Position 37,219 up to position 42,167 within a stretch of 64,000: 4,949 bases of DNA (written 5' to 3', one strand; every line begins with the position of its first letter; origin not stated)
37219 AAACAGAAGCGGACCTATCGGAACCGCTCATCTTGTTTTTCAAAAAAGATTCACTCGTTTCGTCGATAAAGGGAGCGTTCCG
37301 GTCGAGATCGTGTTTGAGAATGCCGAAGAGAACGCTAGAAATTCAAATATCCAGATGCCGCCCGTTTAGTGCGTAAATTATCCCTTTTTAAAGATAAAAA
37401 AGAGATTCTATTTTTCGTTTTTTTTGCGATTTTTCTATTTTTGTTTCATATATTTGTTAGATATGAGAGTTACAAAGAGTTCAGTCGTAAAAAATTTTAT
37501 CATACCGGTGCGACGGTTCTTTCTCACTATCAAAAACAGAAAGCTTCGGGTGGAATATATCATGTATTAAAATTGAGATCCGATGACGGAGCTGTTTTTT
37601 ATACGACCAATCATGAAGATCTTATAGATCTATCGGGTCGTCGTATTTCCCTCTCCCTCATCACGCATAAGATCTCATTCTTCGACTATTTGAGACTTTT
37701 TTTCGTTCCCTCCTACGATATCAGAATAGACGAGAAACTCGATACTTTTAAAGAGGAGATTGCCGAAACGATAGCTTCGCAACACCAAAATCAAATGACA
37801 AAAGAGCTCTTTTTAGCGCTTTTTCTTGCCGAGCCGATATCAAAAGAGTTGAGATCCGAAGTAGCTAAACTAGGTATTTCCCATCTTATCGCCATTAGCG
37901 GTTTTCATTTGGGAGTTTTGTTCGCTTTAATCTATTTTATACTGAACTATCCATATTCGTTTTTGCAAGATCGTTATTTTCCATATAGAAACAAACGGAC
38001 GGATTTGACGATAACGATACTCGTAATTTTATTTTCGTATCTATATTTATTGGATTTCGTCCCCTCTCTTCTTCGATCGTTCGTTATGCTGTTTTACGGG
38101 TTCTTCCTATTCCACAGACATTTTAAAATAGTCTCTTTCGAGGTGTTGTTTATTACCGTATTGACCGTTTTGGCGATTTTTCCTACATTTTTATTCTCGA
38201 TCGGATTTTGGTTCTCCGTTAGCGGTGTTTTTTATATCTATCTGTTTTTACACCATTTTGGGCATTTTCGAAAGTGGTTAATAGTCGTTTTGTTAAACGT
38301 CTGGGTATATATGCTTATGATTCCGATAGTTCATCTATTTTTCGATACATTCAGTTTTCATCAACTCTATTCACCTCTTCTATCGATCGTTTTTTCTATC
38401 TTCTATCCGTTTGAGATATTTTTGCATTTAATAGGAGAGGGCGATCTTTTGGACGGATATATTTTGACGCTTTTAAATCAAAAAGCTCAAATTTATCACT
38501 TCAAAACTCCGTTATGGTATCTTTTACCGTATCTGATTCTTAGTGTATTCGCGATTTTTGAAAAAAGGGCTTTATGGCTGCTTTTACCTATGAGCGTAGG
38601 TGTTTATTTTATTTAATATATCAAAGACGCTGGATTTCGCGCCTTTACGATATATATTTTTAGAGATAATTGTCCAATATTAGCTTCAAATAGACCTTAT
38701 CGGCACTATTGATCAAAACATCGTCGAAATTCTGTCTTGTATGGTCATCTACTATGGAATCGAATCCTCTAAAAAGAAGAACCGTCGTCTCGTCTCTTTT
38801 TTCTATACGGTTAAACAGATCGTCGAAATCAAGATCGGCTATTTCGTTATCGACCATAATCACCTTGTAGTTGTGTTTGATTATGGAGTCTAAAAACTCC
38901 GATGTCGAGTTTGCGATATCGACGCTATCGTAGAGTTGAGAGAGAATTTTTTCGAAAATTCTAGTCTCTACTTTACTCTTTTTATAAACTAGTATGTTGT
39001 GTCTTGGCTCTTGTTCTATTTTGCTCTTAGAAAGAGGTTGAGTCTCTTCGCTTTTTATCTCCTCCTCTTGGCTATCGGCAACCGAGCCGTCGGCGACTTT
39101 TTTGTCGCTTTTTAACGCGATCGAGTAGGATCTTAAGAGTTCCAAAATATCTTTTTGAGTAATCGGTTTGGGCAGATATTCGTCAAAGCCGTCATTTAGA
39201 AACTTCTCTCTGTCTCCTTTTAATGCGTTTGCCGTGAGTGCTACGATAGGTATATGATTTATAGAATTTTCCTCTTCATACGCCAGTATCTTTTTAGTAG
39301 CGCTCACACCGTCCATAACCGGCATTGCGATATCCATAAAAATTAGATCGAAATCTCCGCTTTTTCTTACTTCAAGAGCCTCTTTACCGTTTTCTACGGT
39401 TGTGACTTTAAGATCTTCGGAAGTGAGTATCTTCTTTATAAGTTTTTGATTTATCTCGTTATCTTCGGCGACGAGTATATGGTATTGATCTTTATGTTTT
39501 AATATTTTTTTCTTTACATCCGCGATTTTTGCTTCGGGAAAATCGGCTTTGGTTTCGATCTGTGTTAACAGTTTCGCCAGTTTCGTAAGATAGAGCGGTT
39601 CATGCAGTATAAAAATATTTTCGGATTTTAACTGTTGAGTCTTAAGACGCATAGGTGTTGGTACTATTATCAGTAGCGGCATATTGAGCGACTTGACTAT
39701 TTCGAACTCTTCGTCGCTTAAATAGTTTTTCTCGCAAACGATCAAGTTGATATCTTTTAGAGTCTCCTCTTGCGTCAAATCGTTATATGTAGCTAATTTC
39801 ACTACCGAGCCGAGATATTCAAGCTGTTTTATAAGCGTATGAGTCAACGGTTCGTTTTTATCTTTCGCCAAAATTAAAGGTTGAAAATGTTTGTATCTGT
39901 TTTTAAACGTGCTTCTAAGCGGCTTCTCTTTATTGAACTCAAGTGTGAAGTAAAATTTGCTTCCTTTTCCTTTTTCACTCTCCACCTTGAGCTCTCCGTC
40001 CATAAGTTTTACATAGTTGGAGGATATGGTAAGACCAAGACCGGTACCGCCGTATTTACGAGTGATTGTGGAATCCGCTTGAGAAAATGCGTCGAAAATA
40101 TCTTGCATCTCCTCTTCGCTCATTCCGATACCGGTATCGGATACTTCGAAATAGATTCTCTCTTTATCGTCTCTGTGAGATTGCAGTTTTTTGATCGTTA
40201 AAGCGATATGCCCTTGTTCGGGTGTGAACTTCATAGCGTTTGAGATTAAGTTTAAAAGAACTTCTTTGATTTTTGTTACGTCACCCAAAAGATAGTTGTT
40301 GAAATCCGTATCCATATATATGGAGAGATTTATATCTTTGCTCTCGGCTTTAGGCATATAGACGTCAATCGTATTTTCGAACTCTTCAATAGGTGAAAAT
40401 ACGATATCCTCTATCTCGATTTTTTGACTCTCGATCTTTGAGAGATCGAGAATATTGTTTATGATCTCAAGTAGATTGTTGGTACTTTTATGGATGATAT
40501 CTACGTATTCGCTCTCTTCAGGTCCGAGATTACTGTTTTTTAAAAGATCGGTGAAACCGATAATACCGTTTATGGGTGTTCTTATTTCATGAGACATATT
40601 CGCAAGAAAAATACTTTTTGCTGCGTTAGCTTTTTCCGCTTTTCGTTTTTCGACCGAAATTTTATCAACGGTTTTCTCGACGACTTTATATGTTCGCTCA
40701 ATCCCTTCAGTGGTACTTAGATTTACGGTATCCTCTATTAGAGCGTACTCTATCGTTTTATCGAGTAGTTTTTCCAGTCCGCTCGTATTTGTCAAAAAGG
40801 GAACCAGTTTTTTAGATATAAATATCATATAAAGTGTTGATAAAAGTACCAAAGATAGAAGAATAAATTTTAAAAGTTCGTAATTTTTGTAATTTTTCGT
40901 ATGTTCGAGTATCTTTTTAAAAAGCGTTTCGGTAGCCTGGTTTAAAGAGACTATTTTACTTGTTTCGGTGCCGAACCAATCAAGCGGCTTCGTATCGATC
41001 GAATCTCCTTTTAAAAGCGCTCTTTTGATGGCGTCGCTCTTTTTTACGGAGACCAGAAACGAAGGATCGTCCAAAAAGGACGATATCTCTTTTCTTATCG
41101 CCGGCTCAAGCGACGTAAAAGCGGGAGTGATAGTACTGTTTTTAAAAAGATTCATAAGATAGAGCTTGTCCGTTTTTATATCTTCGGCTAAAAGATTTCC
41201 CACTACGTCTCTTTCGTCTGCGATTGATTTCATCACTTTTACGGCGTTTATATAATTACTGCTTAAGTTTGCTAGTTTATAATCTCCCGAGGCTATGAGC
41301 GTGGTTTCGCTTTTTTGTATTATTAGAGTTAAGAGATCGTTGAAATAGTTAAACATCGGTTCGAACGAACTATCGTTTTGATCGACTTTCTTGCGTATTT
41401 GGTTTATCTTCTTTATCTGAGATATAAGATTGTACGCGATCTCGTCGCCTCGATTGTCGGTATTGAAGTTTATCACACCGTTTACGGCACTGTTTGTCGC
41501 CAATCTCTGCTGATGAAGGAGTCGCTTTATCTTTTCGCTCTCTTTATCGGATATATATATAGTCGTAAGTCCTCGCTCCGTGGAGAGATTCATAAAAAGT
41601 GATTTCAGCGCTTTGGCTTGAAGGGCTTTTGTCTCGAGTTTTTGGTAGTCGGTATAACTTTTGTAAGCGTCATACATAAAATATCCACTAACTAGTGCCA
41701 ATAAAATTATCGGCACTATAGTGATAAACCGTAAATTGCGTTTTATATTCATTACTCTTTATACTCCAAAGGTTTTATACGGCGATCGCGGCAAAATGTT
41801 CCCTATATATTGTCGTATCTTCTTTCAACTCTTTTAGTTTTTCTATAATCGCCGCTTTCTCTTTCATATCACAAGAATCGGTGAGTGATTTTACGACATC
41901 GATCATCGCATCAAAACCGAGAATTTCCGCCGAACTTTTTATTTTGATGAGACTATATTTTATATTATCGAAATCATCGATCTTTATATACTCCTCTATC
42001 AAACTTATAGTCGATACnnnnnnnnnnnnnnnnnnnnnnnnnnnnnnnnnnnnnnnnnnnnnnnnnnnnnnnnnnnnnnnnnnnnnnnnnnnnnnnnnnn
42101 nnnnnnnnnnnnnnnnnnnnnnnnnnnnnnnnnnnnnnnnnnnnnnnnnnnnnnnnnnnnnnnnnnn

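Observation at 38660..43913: Orphan phosphorelay: periplasmic-sensing hybrid histidine kinase adjacent to a PAS / 400-aa acidic disordered linker / Hpt protein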

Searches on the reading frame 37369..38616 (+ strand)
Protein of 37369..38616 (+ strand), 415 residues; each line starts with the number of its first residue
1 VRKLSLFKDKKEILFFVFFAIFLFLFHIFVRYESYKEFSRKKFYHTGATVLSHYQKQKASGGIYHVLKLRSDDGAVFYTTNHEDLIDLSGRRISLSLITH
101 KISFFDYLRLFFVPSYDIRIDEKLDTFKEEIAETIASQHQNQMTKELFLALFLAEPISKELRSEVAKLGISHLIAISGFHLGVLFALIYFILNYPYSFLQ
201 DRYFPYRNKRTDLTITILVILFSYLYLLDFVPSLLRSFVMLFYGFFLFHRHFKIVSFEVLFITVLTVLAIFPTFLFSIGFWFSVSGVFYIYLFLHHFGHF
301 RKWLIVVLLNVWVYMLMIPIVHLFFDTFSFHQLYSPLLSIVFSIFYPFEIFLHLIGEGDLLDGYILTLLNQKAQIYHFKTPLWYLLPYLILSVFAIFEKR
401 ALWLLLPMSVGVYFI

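Call 3: search_protein_families(library=pfam, proteins=[window:37369-38616:+], max_evalue=1)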
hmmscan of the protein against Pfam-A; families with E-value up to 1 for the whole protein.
window:37369-38616:+ (415 aa): 2 families
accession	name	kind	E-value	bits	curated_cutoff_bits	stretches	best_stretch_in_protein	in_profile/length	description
PF03772.21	Competence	-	3.1e-24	86.2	23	1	156-341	8-196/270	Competence protein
PF14875.11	PIP49_N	-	0.00024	21.3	21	1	9-62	6-57/158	N-term cysteine-rich ER, FAM69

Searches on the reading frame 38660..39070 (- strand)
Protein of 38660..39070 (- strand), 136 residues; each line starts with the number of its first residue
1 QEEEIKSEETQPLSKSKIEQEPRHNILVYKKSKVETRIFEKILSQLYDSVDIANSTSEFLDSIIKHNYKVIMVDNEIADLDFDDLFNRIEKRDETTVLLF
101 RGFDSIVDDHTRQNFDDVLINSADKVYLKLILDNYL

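Call 39: search_protein_families(library=pfam, proteins=[window:38660-39070:-], max_evalue=10)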
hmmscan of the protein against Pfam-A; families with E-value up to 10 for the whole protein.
window:38660-39070:- (136 aa): 5 families
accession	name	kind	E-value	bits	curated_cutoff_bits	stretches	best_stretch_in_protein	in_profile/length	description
PF00072.30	Response_reg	-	0.004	17.7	30.2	1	37-100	12-76/111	Response regulator receiver domain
PF00827.22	Ribosomal_L15e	-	0.057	13.5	27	1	14-93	75-154/191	Ribosomal L15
PF24869.1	DUF7734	-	0.068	13.1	27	1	92-124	24-56/89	Domain of unknown function (DUF7734)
PF16501.10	SCAPER_N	-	0.16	12.4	25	1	30-91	6-65/98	S phase cyclin A-associated protein in the endoplasmic reticulum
PF07735.22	FBA_2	-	0.97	10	22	1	39-77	2-41/67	F-box associated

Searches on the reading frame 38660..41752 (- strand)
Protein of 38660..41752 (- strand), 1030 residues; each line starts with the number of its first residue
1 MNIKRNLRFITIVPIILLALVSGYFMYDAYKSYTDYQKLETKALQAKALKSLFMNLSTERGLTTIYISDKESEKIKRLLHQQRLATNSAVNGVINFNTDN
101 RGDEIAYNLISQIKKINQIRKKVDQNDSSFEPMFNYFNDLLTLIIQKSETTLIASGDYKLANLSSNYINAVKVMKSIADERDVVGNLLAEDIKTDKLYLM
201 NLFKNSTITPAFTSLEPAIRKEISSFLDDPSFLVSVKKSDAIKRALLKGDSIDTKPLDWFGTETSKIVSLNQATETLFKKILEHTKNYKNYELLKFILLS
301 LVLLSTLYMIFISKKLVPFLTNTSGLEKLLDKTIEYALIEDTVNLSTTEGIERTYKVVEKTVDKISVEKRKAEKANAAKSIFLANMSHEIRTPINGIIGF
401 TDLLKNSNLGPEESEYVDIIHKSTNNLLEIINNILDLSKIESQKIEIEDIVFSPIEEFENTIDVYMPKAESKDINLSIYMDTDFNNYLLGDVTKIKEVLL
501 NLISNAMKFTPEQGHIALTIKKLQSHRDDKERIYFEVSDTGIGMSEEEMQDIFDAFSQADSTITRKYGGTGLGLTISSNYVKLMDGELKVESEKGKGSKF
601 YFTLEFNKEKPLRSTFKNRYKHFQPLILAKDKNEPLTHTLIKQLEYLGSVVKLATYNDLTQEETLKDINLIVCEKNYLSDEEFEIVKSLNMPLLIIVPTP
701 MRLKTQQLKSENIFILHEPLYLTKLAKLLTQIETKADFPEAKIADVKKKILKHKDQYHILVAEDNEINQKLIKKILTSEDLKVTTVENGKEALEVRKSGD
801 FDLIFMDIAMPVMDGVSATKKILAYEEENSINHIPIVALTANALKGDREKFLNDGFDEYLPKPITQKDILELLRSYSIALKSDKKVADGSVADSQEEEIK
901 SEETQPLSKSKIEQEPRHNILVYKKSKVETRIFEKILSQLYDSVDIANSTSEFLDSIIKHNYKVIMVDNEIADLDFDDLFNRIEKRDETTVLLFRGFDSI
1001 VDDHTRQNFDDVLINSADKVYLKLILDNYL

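Call 3: search_protein_families(library=pfam, proteins=[window:38660-41752:-], max_evalue=1)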
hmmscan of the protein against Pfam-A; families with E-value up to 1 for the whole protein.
window:38660-41752:- (1030 aa): 6 families
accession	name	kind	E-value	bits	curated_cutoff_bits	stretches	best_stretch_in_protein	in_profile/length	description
PF02518.31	HATPase_c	-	6.5e-29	101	26.4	1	490-606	1-109/111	Histidine kinase-, DNA gyrase B-, and HSP90-like ATPase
PF00072.30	Response_reg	-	1.5e-28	99.6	30.2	2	759-873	1-110/111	Response regulator receiver domain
PF00512.31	HisKA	-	2.2e-22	79.3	26.9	1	378-442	1-65/66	His Kinase A (phospho-acceptor) domain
PF08376.15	NIT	-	1.7e-14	55.2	24.9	1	53-280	3-237/239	Nitrate and nitrite sensing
PF13589.12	HATPase_c_3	-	0.00081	19.9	25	1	496-581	4-84/137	Histidine kinase-, DNA gyrase B-, and HSP90-like ATPase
PF01465.25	GRIP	-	0.079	13.3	24.4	0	422-445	21-44/44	GRIP domain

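Call 4: search_protein_families(library=ncbifam, proteins=[window:38660-41752:-], max_evalue=1)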
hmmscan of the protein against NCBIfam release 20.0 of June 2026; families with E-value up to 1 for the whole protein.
window:38660-41752:- (1030 aa): 137 families (the best 25 are shown)
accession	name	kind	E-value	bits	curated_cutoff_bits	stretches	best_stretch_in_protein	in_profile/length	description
NF008318.0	PRK11107.1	equivalog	2.1e-121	406.7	890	1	365-894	279-802/920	two-component sensor histidine kinase BarA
TIGR02956.1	TMAO_torS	equivalog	3.1e-104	350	676.5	3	340-628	426-705/967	TMAO reductase system sensor histidine kinase/response regulator TorS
NF011874.0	PRK15347.1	equivalog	1e-95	321.6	852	2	356-613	376-621/921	two component system sensor kinase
NF045901.1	HisKinLetSLeg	equivalog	9.7e-91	305.1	1650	1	348-874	262-786/906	two-component system sensor histidine kinase LetS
NF041947.1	LuxQ_Vibrio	equivalog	8e-88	295.3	1200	2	367-615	460-705/843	quorum-sensing autoinducer 2 sensor kinase/phosphatase LuxQ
NF008099.0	PRK10841.1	equivalog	1e-84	285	920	1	370-881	461-944/949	two-component system sensor histidine kinase RcsC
NF008302.0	PRK11091.1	equivalog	4e-76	256.8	838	3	371-609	275-508/779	aerobic respiration two-component sensor histidine kinase ArcB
NF038297.2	hybrid_HK_HrmK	equivalog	1.7e-75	254.8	725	3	334-615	189-466/607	hybrid histidine kinase/response regulator HrmK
NF008543.0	PRK11466.1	equivalog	4e-60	203.7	982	2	370-637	435-693/914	TMAO reductase system sensor histidine kinase/response regulator TorS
NF046044.1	PnpS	equivalog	1.4e-54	185.7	400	1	374-604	165-389/390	two-component system histidine kinase PnpS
NF007420.1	PRK09959.1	equivalog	3e-54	184.1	1995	2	362-685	695-1020/1197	acid-sensing system histidine kinase EvgS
NF047874.1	MASE3_PAS_HK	subfamily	1.1e-47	163.3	560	1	264-608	283-627/655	MASE3 domain-containing sensor histidine kinase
NF033092.0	HK_WalK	equivalog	2.3e-46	158.6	725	1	372-605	365-593/594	cell wall metabolism sensor histidine kinase WalK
NF047465.1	hybrid_HK_LvrA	exception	4.5e-45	154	1200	2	372-602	195-418/819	hybrid histidine kinase/response regulator LvrA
TIGR02966.1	phoR_proteo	equivalog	3.8e-44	151.1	334.2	1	373-603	108-332/333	phosphate regulon sensor histidine kinase PhoR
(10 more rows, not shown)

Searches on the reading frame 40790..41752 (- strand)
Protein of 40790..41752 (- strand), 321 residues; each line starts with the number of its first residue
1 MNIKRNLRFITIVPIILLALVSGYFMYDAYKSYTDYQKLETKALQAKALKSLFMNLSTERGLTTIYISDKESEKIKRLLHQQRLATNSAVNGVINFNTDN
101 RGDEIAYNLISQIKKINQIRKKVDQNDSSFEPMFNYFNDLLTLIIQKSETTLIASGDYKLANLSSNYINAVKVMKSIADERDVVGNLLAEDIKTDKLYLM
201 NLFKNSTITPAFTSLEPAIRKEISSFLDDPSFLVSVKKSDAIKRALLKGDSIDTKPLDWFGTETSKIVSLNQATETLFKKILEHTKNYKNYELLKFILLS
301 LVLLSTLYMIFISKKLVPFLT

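Call 39: search_protein_families(library=pfam, proteins=[window:40790-41752:-], max_evalue=10)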
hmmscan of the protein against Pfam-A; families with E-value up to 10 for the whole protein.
window:40790-41752:- (321 aa): 2 families
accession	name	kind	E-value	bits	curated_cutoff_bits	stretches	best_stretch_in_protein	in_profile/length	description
PF08376.15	NIT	-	1.4e-15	58.8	24.9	1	52-280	2-237/239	Nitrate and nitrite sensing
PF01751.28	Toprim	-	0.18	12.5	23.1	1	42-118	21-86/96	Toprim domain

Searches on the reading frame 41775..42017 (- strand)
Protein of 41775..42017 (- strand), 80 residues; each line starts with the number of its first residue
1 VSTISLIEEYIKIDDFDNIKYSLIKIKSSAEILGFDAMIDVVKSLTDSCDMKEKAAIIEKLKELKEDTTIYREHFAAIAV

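Call 16: search_solved_structures(query=A3, max_evalue=10, show_alignments=5)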
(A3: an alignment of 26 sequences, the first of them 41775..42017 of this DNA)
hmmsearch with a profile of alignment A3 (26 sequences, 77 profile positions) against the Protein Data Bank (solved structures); distinct sequences matched with E-value up to 10: 72 (the best 60 are shown).
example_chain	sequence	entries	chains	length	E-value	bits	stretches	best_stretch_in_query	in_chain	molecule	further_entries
5tgw_A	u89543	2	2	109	0.013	18.8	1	36-72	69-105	PS1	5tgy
7jh6_A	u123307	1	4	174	0.039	17.3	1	36-74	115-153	Two-domain di-Zn(II) and porphyrin-binding protein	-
8vsj_C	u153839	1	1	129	0.095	16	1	31-72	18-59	Superantigen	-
7uhb_K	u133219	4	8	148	0.098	16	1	34-74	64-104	Multivalent miniprotein inhibitor AHB2-2GS-SB175 | Pan-variant miniprotein TRI2-2 | TRI2-2 minibinder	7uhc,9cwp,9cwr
8bcs_A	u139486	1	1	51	0.12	15.7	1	32-68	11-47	CC-HP1.0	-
9fn1_U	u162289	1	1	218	0.13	15.6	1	32-66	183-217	Vps20/32/60-like protein (ESCRT-III)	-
9dl1_A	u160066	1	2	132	0.13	15.6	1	27-72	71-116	TRACeR-I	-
6z35_A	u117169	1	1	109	0.14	15.5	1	37-72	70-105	Maquette 2-1ip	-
8a3k_UNK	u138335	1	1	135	0.17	15.2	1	31-75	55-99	sc-apCC-4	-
9tlt_A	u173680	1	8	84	0.2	15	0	44-75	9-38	Sc-apCC-2-KLHL20-4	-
9gb5_H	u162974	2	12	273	0.21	14.9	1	35-65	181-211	gp53 - Tail adaptor protein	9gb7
1g6u_A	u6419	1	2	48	0.28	14.5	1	32-74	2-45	DOMAIN SWAPPED DIMER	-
6zff_A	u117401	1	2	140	0.32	14.3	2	43-75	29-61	DNA double-strand break repair Rad50 ATPase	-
4r0r_A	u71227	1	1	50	0.34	14.3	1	46-73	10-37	eboIZN21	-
6htl_A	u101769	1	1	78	0.34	14.2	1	34-77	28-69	Phosphoprotein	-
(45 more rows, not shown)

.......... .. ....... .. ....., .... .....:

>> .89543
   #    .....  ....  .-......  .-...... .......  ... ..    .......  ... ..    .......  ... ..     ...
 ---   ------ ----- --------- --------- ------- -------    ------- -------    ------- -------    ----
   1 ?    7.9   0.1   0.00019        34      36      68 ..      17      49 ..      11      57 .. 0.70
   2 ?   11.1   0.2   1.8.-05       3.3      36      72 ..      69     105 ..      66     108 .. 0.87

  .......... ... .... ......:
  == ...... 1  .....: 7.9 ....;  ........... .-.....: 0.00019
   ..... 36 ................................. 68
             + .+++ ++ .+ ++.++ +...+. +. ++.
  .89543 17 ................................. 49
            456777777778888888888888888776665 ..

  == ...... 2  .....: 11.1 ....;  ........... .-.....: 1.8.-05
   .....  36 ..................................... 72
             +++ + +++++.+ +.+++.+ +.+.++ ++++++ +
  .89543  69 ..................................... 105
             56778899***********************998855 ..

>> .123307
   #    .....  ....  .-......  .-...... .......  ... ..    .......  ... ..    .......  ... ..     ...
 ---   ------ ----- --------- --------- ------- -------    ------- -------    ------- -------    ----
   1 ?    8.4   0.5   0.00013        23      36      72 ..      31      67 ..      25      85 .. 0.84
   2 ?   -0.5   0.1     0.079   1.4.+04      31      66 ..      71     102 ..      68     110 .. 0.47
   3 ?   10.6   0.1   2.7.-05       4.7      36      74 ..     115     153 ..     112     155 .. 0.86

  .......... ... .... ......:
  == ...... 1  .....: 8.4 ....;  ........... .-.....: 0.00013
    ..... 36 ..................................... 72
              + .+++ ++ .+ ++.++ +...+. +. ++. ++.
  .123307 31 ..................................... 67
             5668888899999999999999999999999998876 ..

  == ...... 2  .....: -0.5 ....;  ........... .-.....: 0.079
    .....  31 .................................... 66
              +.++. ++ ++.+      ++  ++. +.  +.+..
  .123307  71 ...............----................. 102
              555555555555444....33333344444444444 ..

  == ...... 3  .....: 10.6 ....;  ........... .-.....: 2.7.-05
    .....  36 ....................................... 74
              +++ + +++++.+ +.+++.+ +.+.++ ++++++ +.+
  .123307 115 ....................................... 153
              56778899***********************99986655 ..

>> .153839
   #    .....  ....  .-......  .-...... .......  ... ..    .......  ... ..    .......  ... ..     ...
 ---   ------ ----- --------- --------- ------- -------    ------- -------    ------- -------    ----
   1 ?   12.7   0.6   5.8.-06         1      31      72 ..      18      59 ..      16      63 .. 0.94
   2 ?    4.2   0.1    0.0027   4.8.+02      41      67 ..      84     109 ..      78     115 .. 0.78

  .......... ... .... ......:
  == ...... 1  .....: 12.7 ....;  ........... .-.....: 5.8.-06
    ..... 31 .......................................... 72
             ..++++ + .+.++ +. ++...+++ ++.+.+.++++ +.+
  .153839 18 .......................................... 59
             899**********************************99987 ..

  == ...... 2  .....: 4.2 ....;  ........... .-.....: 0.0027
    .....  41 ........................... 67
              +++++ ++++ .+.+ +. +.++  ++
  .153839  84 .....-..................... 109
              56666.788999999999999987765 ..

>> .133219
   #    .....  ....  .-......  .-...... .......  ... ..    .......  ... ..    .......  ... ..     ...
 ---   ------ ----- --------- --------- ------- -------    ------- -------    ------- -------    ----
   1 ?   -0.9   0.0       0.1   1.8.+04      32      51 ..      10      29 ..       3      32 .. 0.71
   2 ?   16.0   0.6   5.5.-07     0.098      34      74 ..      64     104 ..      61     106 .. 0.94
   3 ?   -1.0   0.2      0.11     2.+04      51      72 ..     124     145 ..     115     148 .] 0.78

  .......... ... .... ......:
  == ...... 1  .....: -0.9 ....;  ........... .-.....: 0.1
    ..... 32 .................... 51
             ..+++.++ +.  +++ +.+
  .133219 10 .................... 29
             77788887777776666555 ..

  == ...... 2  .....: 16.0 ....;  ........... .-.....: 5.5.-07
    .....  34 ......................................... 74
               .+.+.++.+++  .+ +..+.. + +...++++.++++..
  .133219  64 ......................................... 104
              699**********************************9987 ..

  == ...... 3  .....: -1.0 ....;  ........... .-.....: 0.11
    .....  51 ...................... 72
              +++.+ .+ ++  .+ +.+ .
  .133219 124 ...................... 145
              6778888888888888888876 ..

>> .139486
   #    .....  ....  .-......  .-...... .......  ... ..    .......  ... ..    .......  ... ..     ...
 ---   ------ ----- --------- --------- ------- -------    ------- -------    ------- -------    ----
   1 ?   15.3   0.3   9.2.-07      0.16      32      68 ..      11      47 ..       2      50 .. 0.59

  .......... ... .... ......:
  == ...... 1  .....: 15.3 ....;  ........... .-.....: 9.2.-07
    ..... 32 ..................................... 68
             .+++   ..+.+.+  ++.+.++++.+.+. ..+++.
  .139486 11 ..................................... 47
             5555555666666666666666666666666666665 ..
